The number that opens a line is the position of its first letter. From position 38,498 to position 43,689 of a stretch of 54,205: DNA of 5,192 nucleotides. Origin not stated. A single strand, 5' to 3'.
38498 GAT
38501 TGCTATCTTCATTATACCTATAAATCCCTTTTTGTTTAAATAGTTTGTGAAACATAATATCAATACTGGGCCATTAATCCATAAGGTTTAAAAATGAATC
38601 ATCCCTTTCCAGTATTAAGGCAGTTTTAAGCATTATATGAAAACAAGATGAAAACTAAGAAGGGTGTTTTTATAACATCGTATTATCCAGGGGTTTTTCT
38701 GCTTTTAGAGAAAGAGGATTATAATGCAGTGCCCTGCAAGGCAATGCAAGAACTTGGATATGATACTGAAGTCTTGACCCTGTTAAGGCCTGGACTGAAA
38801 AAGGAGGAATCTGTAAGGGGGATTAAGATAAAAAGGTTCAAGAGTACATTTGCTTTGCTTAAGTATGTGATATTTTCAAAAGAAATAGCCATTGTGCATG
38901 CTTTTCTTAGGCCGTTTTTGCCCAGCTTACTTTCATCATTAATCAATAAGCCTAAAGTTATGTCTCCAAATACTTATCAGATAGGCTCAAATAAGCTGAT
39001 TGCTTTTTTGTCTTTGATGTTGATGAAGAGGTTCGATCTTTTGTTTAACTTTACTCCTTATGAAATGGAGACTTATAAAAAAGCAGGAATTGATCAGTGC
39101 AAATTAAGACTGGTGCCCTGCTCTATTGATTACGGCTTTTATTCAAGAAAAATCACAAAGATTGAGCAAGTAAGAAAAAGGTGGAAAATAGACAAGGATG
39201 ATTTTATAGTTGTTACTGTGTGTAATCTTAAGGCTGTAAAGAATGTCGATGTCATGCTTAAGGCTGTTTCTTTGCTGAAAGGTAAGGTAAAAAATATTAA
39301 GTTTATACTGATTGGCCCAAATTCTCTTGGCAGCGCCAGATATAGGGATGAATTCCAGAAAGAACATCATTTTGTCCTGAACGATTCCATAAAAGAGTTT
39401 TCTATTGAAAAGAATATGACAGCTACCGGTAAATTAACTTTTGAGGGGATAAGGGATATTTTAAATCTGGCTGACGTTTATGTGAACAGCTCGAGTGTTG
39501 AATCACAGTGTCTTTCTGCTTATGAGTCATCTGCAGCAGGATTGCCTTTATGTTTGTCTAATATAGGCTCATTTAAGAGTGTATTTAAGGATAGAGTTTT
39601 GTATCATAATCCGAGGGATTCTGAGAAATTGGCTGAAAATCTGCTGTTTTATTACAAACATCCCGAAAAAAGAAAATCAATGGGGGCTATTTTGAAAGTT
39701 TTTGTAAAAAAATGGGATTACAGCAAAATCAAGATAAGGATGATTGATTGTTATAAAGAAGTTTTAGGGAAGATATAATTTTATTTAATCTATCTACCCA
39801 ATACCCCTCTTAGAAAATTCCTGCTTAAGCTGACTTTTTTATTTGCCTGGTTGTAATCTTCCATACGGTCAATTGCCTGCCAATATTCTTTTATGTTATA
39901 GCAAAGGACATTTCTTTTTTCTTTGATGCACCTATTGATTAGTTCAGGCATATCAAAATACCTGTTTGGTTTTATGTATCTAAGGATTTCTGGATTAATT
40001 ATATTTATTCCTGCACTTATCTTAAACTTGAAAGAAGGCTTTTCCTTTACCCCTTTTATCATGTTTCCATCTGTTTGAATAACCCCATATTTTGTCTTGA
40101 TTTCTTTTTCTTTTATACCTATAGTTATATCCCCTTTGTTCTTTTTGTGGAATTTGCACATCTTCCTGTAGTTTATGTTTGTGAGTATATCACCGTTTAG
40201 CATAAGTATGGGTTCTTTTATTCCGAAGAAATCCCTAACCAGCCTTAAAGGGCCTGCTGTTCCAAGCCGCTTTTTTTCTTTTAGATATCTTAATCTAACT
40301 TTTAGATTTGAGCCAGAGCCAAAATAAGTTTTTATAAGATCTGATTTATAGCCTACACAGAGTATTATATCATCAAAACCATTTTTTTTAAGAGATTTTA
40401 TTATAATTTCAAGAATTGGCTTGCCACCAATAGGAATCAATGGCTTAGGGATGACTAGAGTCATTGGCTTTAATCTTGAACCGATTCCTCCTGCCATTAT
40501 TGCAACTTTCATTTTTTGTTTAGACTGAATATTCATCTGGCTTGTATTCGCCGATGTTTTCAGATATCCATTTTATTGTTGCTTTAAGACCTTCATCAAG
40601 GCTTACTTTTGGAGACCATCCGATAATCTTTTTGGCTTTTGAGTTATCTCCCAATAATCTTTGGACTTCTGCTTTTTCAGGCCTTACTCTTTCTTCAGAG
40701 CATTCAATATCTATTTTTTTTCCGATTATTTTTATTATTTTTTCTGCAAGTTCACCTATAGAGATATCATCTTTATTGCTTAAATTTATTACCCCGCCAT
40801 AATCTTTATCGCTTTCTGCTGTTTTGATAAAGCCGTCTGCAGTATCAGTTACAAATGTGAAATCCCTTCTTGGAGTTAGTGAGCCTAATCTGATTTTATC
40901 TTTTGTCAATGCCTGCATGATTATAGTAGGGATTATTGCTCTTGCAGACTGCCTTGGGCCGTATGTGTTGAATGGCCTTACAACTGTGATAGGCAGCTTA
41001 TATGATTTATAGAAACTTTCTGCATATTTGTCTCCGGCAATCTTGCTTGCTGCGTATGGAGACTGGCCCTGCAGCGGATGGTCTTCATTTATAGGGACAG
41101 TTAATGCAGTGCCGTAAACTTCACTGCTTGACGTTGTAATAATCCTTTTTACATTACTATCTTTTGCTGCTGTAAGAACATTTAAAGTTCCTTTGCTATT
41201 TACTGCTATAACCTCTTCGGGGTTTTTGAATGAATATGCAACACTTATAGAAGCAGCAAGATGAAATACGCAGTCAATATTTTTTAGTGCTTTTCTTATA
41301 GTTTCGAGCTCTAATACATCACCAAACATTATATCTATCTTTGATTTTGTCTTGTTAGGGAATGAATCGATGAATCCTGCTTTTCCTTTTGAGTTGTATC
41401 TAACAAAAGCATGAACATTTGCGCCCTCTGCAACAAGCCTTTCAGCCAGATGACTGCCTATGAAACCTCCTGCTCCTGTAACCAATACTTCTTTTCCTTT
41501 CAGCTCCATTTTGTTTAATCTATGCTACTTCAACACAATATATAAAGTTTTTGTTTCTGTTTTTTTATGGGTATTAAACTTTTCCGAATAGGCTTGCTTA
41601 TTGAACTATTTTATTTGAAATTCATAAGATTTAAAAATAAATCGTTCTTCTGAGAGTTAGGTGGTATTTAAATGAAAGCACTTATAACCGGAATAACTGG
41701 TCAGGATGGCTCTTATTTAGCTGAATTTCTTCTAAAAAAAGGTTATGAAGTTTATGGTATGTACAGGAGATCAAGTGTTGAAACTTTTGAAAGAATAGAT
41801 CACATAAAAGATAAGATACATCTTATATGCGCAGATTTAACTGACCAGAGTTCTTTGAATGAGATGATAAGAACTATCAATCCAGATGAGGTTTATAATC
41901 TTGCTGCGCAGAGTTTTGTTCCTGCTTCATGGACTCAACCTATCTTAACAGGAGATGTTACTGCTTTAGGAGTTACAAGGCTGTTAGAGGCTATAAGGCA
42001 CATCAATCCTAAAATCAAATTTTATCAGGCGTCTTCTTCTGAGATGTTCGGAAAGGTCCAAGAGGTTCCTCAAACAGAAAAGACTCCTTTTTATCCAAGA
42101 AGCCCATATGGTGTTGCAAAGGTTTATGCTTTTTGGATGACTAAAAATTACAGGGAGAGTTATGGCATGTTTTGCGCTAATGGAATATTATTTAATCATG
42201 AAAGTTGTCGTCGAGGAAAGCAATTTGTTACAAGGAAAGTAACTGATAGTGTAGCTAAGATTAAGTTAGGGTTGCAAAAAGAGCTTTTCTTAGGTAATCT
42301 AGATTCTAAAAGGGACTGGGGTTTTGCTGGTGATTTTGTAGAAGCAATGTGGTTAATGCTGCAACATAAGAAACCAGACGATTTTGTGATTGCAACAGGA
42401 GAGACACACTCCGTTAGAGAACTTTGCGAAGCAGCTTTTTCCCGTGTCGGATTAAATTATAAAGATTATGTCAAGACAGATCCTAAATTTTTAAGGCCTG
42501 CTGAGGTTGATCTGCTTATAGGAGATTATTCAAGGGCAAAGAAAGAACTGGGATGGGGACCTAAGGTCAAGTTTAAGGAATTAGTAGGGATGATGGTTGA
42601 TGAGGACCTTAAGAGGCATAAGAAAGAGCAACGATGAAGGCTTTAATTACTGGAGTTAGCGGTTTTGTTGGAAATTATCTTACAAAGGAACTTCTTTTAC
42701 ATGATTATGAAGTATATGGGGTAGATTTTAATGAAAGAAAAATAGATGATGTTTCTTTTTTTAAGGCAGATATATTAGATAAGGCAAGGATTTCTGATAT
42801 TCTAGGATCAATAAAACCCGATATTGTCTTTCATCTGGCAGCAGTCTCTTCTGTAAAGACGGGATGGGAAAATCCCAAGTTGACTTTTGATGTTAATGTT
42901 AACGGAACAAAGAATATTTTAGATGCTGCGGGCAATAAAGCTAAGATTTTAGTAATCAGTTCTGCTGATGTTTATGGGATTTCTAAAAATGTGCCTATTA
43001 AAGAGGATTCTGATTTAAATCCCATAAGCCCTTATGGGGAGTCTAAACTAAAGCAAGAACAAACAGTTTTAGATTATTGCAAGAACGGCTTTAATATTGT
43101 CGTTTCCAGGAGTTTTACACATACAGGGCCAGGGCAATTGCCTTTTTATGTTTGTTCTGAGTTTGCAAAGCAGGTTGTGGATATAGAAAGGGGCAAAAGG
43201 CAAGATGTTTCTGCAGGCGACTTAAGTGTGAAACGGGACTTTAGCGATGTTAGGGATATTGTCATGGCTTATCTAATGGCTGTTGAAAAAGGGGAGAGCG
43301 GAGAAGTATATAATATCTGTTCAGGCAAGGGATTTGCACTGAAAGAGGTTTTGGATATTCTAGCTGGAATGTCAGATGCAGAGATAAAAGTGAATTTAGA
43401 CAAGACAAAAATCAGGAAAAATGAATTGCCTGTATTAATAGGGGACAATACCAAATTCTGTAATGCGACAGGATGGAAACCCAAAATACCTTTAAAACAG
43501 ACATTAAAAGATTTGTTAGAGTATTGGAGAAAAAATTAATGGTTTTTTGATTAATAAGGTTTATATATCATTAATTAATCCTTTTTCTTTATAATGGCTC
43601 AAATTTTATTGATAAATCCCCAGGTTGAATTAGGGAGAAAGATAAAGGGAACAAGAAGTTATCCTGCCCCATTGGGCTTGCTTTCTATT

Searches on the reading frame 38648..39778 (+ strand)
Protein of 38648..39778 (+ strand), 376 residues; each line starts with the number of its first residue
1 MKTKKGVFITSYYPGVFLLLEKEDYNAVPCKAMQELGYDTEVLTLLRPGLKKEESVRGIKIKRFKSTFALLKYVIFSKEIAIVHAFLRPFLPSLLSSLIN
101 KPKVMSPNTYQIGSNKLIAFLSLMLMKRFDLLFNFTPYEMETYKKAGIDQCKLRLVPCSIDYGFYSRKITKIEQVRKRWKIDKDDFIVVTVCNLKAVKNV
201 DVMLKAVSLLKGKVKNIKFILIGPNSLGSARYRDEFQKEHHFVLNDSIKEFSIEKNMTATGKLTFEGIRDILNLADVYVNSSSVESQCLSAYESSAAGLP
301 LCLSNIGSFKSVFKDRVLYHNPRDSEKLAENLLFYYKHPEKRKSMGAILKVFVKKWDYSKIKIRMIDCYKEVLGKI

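Call 47: search_protein_families(library=pfam, proteins=[window:38648-39778:+], max_evalue=0.0001)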
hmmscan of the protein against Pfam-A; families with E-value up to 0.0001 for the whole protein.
window:38648-39778:+ (376 aa): 2 families
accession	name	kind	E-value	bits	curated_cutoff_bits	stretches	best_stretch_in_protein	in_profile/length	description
PF00534.26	Glycos_transf_1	-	3e-23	82.7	26.4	1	173-346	3-166/172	Glycosyl transferases group 1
PF13692.12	Glyco_trans_1_4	-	6.6e-14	52.8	27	1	187-334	3-138/142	Glycosyl transferases group 1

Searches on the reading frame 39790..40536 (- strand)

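Call 47: search_protein_families(library=pfam, proteins=[window:39790-40536:-], max_evalue=0.0001)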
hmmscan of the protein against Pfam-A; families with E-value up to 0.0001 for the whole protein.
window:39790-40536:- (248 aa): 2 families
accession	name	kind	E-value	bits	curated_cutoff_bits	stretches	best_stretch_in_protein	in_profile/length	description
PF00483.29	NTP_transferase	-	1.1e-40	140.2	21.2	1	12-235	3-242/245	Nucleotidyl transferase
PF12804.13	NTP_transf_3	-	3.5e-08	34.2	27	1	12-65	2-50/160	MobA-like NTP transferase domain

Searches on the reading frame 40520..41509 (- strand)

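Call 47: search_protein_families(library=pfam, proteins=[window:40520-41509:-], max_evalue=0.0001)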
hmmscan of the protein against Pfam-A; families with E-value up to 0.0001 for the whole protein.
window:40520-41509:- (329 aa): 10 families
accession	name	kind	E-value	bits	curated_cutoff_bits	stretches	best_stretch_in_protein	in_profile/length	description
PF16363.11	GDP_Man_Dehyd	-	5.8e-73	246.7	27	1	9-310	1-331/332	GDP-mannose 4,6 dehydratase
PF01370.27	Epimerase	-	2.5e-57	194.5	20.9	1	8-242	1-238/240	NAD dependent epimerase/dehydratase family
PF01073.25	3Beta_HSD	-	3.3e-23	82.5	22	1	9-228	1-226/280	3-beta hydroxysteroid dehydrogenase/isomerase family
PF02719.21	Polysacc_synt_2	-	1.1e-19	71.2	20.2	1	8-278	1-266/293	Polysaccharide biosynthesis protein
PF07993.18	NAD_binding_4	-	1e-16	61.4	20.1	1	10-184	1-209/258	Male sterility protein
PF13460.12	NAD_binding_10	-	1.1e-16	61.6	27.2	1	12-180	1-144/184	NAD(P)H-binding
PF04321.23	RmlD_sub_bind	-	2.9e-15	56.6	27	1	7-279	2-242/287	RmlD substrate binding domain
PF00106.31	adh_short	-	4.5e-11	43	26.6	1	6-171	1-168/195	short chain dehydrogenase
PF05368.20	NmrA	-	1.1e-06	28.9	27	1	6-127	3-106/298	NmrA-like family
PF08659.16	KR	-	1.5e-05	25.5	22.6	1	8-129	3-137/180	KR domain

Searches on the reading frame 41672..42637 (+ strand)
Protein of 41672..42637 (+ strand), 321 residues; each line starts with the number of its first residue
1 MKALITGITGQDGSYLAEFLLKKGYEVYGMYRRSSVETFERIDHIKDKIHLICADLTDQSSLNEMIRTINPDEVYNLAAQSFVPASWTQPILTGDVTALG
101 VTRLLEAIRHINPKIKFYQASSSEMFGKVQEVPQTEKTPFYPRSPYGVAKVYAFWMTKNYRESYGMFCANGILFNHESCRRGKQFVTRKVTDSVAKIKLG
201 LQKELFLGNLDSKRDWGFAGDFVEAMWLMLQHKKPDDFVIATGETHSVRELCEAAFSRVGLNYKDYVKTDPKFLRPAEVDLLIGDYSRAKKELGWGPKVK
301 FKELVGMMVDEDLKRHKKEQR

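Call 47: search_protein_families(library=pfam, proteins=[window:41672-42637:+], max_evalue=0.0001)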
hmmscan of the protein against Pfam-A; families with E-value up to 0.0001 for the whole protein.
window:41672-42637:+ (321 aa): 3 families
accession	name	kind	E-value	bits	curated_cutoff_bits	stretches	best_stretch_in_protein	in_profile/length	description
PF16363.11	GDP_Man_Dehyd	-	1.5e-136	455.6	27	1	4-308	1-332/332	GDP-mannose 4,6 dehydratase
PF01370.27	Epimerase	-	5.6e-72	242.5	20.9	1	3-241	1-240/240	NAD dependent epimerase/dehydratase family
PF04321.23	RmlD_sub_bind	-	9.9e-11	41.7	27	1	1-151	1-130/287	RmlD substrate binding domain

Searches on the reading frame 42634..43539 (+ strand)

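Call 47: search_protein_families(library=pfam, proteins=[window:42634-43539:+], max_evalue=0.0001)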
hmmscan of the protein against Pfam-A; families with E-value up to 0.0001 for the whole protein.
window:42634-43539:+ (301 aa): 6 families
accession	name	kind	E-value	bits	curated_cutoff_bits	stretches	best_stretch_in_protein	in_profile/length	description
PF16363.11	GDP_Man_Dehyd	-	4.2e-61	207.7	27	1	4-293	1-331/332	GDP-mannose 4,6 dehydratase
PF01370.27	Epimerase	-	1.8e-51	175.4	20.9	1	3-229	1-240/240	NAD dependent epimerase/dehydratase family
PF04321.23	RmlD_sub_bind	-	7.2e-22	78.2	27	1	1-155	1-146/287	RmlD substrate binding domain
PF01073.25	3Beta_HSD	-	1.4e-14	54.2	22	1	4-167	1-185/280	3-beta hydroxysteroid dehydrogenase/isomerase family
PF02719.21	Polysacc_synt_2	-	5.9e-13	49.1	20.2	1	40-254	56-257/293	Polysaccharide biosynthesis protein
PF07993.18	NAD_binding_4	-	9e-09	35.3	20.1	0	63-159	90-203/258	Male sterility protein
